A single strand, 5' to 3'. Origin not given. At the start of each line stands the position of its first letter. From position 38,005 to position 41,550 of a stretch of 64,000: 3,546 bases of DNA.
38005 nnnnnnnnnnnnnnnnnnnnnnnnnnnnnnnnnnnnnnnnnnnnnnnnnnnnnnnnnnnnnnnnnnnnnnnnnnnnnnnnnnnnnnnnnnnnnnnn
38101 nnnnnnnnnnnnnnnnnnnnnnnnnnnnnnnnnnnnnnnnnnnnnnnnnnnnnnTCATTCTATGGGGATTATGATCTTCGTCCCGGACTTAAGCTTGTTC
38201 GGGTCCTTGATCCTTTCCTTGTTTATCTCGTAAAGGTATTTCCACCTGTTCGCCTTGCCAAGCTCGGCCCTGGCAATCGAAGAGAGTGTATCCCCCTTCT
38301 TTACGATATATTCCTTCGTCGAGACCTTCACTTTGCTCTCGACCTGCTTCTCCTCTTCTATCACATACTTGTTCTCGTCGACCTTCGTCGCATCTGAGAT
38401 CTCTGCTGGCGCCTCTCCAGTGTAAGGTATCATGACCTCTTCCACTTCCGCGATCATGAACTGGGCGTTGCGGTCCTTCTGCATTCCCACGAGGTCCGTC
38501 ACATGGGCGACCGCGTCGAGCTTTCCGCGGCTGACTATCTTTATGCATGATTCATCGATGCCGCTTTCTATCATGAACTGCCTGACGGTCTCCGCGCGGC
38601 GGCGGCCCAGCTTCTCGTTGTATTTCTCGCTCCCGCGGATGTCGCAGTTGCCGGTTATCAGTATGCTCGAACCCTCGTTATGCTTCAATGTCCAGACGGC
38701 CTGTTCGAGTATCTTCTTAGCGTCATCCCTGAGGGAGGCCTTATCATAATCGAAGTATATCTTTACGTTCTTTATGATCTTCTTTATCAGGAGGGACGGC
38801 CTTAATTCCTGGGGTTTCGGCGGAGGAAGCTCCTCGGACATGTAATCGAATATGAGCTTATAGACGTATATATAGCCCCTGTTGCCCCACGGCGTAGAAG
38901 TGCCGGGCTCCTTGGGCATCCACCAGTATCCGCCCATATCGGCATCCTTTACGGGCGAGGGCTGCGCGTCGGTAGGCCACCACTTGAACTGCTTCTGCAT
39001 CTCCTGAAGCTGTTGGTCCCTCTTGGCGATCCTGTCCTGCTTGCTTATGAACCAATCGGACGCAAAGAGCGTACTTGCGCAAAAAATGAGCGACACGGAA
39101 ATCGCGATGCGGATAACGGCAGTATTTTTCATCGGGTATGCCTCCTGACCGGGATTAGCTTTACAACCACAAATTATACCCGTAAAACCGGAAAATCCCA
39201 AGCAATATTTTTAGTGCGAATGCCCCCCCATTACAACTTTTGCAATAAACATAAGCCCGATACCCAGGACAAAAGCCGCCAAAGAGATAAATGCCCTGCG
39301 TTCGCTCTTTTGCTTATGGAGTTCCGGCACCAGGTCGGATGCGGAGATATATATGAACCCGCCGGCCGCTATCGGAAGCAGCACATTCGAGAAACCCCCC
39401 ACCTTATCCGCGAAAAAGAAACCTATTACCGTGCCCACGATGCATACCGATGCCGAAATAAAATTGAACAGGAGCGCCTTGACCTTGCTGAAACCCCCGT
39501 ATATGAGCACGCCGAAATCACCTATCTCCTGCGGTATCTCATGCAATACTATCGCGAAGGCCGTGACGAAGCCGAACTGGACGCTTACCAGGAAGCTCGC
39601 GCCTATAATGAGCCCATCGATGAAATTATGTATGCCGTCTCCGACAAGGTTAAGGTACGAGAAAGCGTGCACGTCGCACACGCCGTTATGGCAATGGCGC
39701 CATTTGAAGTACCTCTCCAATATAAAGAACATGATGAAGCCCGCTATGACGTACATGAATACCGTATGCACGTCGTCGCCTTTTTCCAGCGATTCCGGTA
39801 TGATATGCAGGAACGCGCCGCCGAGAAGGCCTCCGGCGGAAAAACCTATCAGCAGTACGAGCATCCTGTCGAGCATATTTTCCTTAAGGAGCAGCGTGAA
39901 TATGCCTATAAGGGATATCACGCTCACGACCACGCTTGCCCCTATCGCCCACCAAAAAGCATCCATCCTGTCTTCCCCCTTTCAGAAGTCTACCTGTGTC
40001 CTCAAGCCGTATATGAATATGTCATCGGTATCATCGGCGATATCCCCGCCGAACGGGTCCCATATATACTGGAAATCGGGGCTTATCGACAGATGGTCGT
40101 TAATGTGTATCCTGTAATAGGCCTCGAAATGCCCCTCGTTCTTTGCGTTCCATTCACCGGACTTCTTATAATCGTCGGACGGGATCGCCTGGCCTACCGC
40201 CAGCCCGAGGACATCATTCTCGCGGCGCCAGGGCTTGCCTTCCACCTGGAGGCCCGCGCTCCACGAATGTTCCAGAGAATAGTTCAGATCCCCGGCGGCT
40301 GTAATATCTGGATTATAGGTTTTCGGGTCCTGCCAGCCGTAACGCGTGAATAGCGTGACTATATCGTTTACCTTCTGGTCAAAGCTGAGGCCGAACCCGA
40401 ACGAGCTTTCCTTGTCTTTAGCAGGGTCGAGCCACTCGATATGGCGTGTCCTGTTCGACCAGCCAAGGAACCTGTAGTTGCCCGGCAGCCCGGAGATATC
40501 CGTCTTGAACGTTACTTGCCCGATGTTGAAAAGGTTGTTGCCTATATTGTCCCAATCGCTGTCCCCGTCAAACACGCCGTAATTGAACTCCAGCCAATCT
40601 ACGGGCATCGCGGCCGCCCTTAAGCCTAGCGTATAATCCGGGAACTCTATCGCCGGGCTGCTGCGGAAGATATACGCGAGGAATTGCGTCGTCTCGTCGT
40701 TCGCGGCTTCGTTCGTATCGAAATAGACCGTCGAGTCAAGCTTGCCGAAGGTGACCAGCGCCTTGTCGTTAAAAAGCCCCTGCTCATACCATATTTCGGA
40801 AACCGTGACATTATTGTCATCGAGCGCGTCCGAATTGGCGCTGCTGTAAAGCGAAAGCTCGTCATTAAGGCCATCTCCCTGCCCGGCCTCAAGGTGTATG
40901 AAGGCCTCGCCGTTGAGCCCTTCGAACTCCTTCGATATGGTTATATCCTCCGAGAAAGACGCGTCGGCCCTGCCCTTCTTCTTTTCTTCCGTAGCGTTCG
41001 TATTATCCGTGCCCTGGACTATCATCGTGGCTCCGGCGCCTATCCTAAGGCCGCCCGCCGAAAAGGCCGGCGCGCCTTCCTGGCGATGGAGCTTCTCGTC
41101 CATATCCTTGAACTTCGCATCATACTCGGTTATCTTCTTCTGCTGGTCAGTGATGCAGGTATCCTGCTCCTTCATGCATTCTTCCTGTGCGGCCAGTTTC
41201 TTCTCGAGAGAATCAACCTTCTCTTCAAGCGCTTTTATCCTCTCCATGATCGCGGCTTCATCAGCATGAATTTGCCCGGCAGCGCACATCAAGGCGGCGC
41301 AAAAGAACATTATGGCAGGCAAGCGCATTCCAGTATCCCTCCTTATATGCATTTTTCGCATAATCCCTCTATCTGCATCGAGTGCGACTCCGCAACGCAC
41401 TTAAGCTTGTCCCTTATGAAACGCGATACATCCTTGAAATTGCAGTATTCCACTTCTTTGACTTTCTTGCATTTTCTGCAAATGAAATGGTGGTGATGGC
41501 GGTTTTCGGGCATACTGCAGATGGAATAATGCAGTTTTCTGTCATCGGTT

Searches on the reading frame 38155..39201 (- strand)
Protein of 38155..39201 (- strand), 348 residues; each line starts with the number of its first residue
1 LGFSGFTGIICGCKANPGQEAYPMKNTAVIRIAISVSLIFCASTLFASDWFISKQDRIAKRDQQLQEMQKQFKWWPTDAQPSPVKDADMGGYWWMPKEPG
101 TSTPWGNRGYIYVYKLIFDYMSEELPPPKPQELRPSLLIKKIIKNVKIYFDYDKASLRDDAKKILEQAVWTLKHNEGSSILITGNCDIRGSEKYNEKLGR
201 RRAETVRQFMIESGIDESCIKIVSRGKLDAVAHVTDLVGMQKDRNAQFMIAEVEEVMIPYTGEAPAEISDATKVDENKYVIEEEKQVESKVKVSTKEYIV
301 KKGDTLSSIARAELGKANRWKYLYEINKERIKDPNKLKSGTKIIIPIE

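Call 67: search_protein_families(library=pfam, proteins=[window:38155-39201:-], max_evalue=0.00001)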
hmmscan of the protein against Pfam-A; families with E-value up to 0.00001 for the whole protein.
window:38155-39201:- (348 aa): 2 families
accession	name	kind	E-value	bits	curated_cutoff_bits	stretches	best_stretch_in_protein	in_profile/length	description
PF00691.25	OmpA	-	5.5e-15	55.9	27.2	1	149-236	1-90/98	OmpA family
PF01476.26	LysM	-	5.6e-08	33.1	20.9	1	298-346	1-43/43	LysM domain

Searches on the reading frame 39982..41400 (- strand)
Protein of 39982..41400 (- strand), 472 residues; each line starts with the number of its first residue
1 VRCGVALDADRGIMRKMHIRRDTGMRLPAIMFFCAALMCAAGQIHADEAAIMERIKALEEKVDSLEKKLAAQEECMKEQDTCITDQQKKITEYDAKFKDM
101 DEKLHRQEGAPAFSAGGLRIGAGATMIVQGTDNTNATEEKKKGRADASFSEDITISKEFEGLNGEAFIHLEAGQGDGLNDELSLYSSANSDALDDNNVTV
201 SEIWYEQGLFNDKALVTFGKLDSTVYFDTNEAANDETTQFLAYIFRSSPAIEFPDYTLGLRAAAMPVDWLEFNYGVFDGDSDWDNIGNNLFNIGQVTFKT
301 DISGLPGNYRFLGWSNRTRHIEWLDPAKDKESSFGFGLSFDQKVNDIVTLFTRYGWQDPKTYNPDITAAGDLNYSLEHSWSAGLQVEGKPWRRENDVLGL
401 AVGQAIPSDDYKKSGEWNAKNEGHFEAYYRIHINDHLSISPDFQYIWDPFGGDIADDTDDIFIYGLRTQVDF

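Call 67: search_protein_families(library=pfam, proteins=[window:39982-41400:-], max_evalue=0.00001)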
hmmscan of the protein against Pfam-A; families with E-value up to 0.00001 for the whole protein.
window:39982-41400:- (472 aa): 2 families
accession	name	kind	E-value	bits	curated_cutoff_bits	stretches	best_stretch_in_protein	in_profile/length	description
PF04966.18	OprB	-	3.8e-33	115.8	22.9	1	165-472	28-372/372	Carbohydrate-selective porin, OprB family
PF04102.17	SlyX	-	6.4e-06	27.2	30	0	58-110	1-53/67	SlyX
